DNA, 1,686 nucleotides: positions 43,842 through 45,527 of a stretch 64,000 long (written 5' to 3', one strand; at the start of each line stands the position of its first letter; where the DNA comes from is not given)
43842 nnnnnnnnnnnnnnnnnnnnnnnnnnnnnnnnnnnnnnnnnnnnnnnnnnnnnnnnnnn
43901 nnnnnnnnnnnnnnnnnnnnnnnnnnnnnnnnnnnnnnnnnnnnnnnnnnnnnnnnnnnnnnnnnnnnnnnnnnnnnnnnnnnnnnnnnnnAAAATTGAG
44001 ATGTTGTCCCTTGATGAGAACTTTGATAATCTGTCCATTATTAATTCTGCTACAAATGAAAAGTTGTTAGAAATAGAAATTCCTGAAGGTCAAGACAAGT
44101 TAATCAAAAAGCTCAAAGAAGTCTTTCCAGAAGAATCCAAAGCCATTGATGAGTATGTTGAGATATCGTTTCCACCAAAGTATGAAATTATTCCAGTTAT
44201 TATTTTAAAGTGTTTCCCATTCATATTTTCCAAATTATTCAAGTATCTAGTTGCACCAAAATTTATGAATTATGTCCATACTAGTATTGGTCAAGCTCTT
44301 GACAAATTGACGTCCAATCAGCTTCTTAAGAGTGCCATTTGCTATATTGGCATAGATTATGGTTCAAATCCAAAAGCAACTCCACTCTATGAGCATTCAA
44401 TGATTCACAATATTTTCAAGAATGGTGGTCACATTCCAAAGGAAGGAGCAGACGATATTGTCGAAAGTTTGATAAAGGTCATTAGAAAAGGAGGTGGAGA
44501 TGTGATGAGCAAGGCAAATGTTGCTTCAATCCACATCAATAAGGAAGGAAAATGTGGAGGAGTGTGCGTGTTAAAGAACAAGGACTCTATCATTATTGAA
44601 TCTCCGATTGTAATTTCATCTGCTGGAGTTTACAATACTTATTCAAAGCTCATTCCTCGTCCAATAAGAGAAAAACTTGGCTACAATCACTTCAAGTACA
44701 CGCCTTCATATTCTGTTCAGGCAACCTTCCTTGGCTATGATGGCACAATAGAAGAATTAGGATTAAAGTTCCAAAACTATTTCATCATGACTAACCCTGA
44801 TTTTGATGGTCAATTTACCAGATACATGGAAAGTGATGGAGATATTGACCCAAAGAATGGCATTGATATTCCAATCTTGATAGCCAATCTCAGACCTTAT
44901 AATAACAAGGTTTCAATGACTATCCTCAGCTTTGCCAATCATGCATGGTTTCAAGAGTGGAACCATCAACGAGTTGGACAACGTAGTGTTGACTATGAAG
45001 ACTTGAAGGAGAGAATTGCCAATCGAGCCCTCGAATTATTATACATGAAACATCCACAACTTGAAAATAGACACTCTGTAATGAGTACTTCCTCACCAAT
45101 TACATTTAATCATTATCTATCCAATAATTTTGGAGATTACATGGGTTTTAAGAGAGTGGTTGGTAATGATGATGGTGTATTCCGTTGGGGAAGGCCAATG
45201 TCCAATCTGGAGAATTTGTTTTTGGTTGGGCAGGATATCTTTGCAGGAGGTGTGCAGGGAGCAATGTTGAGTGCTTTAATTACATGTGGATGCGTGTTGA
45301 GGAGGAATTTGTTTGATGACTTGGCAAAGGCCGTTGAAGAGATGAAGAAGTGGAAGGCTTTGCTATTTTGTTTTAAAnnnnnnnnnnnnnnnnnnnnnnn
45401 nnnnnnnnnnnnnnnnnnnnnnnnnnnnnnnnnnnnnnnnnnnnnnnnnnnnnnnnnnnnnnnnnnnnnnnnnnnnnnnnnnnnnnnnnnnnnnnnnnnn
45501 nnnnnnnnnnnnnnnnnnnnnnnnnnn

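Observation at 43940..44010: RetSat/CrtISO-like FAD oxidoreductase lacks ~70 codons of its FAD-binding fold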

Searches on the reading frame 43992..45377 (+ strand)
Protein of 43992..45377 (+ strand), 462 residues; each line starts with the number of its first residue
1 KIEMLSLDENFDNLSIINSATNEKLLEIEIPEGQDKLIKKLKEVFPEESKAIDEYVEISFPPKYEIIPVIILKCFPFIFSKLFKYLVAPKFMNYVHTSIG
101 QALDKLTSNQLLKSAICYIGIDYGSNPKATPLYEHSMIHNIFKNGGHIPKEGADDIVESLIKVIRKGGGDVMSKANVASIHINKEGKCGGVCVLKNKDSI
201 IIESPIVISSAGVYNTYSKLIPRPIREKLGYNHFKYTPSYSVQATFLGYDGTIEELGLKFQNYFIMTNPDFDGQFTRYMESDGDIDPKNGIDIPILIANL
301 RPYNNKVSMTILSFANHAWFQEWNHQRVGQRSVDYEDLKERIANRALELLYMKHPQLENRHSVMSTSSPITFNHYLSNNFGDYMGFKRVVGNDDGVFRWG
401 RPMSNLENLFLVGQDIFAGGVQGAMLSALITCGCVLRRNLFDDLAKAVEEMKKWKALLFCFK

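Call 5: search_protein_families(library=pfam, proteins=[window:43992-45377:+], max_evalue=1)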
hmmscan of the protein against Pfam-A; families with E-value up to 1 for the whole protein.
window:43992-45377:+ (462 aa): 1 family
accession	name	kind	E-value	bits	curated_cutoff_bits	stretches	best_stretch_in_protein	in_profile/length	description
PF01593.30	Amino_oxidase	-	0.014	15.2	19.8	1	130-436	180-443/443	Flavin containing amine oxidoreductase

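Call 6: find_homologous_proteins(query=window:43992-45377:+, max_evalue=0.00001)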
Query window:43992-45377:+ (462 aa): 19 proteins with E <= 0.00001 among 7237 candidates.
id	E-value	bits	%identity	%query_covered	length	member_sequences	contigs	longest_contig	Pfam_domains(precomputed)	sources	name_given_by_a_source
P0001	0.0e+0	1057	100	99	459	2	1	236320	-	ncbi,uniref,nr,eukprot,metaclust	ncbi:predicted protein [Naegleria gruberi]|uniref:Predicted protein n=1 Tax=Naegleria gruberi TaxID=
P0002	6.3e-163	561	54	96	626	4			PF01946.24,PF01266.31,PF01593.31,PF13450.13,PF00890.31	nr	nr:unnamed protein product [Naegleria fowleri]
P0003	1.8e-162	559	54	98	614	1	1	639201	PF01946.24,PF01266.31,PF01593.31,PF13450.13,PF00890.31,PF03486.21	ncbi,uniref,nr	ncbi:hypothetical protein C9374_005737 [Naegleria lovaniensis]|uniref:All-trans-retinol 13,14-reduct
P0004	2.3e-95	338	39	98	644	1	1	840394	PF01946.24,PF01266.31,PF01593.31,PF13450.13,PF00890.31,PF03486.21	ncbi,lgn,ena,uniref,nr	ncbi:hypothetical protein FDP41_013366 [Naegleria fowleri]|uniref:Amine oxidase domain-containing pr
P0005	3.1e-92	328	39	98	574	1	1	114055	PF01266.31,PF01593.31,PF13450.13,PF00890.31,PF03486.21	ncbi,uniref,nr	ncbi:hypothetical protein C9374_012907 [Naegleria lovaniensis]|uniref:Amine oxidase domain-containin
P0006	6.5e-52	195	30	90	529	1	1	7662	PF01266.31,PF01593.31,PF13450.13,PF00890.31,PF07992.21,PF12831.14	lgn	-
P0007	1.4e-48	184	30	91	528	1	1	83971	PF01266.31,PF01593.31,PF13450.13,PF00890.31,PF00996.25,PF12831.14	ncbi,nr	ncbi:NAD(P)/FAD-dependent oxidoreductase [bacterium]|nr:NAD(P)/FAD-dependent oxidoreductase [bacteri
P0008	8.8e-45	171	30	90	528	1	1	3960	PF01266.31,PF01593.31,PF13450.13,PF00890.31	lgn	-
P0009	2.1e-44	170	30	90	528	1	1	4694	PF01266.31,PF01593.31,PF13450.13,PF00890.31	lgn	-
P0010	3.0e-44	169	30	87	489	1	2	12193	PF01593.31,PF13450.13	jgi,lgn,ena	-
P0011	4.0e-43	166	28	94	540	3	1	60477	PF01266.31,PF01593.31,PF13450.13,PF00890.31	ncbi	ncbi:MAG: NAD(P)/FAD-dependent oxidoreductase [Halioglobus sp.]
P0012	5.6e-41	159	28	94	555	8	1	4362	PF01266.31,PF01593.31,PF13450.13,PF00890.31,PF12831.14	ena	-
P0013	1.0e-40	158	27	95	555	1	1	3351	PF01266.31,PF01593.31,PF13450.13,PF00890.31,PF03486.21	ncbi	-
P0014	1.1e-40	158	28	94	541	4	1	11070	PF01266.31,PF01593.31,PF13450.13,PF00890.31,PF01134.29,PF12831.14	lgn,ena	-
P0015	1.8e-40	157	27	98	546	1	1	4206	PF01266.31,PF01593.31,PF13450.13,PF00890.31,PF07992.21,PF00996.25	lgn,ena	-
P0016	5.4e-39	152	28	94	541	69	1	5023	PF01266.31,PF01593.31,PF13450.13,PF00890.31,PF01134.29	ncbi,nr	ncbi:FAD-dependent oxidoreductase [Alcanivorax sp. HI0083]|nr:NAD(P)/FAD-dependent oxidoreductase [A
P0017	6.5e-34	135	27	89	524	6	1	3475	PF01946.24,PF01266.31,PF01593.31,PF13450.13,PF00890.31,PF07992.21,PF03486.21,PF01494.26,PF12831.14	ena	-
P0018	1.4e-33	134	26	94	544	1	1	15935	PF01266.31,PF01593.31,PF13450.13,PF00890.31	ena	-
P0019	1.2e-12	65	26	91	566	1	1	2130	PF01266.31,PF01593.31,PF13450.13,PF00890.31,PF03486.21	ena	-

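Call 9: find_encoding_contigs(protein=P0003, flank=10000, max_places=4)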
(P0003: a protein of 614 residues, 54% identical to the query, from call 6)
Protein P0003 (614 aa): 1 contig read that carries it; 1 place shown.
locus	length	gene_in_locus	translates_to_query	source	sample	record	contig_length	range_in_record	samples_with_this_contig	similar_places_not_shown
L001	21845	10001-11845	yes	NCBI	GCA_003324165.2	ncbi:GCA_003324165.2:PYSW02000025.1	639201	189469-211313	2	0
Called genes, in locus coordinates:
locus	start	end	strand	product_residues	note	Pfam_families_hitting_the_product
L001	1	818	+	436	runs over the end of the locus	PF03221:HTH_Tnp_Tc5 (weak), PF03184:DDE_1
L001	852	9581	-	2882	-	PF00109:ketoacyl-synt, PF02801:Ketoacyl-synt_C, PF16197:KAsynt_C_assoc, PF00698:Acyl_transf_1, PF14765:PS-DH, PF08242:Methyltransf_12, PF13847:Methyltransf_31, PF08659:KR, +9 more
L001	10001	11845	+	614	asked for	PF01946:Thi4 (weak), PF00890:FAD_binding_2 (weak), PF01266:DAO (weak), PF01593:Amino_oxidase (weak), PF03486:HI0933_like (faint), PF13450:NAD_binding_8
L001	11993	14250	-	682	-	-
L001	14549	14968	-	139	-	PF00241:Cofilin_ADF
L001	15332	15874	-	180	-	-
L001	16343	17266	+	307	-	PF05176:ATP-synt_10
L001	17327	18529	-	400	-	PF22700:MVD-like_N, PF00288:GHMP_kinases_N (weak), PF18376:MDD_C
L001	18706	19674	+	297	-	PF04614:Pex19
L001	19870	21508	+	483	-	PF00675:Peptidase_M16, PF05193:Peptidase_M16_C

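Call 10: find_encoding_contigs(protein=P0001, flank=3000, max_places=6)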
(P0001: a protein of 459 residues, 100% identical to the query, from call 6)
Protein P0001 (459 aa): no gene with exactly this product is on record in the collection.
